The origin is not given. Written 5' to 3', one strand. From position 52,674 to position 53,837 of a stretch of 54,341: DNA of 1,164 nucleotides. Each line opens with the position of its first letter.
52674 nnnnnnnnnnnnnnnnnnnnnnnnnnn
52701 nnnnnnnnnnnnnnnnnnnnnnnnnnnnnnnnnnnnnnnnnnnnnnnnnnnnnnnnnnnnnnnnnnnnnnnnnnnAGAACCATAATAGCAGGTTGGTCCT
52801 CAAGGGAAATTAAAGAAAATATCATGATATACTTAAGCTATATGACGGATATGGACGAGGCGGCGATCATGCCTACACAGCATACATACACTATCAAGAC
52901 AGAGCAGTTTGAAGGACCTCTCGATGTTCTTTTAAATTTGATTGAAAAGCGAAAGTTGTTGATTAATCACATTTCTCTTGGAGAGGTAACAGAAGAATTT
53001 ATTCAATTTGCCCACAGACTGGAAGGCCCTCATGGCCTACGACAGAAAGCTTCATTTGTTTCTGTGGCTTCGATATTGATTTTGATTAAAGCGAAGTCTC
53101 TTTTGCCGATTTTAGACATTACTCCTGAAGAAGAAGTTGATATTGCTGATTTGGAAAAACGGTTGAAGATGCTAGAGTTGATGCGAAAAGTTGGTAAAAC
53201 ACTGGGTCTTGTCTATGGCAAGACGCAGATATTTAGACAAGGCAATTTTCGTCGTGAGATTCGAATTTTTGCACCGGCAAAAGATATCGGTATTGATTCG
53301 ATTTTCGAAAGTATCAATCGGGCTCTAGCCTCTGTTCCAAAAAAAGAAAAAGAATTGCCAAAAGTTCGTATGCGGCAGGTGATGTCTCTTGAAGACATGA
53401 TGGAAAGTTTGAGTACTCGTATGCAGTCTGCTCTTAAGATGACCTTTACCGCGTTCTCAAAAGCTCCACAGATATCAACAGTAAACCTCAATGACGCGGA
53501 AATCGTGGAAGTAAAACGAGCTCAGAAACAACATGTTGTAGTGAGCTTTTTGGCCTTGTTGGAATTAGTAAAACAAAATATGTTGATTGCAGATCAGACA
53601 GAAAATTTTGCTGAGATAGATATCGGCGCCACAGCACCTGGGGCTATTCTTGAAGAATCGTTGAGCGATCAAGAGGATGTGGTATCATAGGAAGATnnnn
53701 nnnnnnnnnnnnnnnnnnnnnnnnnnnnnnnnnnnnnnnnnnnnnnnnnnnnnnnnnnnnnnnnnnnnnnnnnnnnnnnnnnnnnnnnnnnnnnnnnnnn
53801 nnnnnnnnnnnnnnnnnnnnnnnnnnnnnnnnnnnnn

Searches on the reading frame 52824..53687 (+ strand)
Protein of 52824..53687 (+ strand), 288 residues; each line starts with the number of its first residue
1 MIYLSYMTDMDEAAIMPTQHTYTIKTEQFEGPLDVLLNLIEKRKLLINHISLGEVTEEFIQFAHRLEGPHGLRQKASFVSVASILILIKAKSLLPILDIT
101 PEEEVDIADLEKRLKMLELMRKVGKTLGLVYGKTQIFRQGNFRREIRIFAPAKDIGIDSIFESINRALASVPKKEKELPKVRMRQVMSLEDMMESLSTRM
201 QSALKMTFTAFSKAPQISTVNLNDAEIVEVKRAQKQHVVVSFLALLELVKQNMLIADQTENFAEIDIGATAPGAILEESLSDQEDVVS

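Call 90: search_protein_families(library=pfam, proteins=[window:52824-53687:+], max_evalue=0.001)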
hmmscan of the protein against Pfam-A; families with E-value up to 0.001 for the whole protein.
window:52824-53687:+ (288 aa): 1 family
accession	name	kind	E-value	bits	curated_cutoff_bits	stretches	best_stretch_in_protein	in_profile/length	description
PF02616.19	SMC_ScpA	-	1.3e-16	61.8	24.6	1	39-267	1-229/232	Segregation and condensation protein ScpA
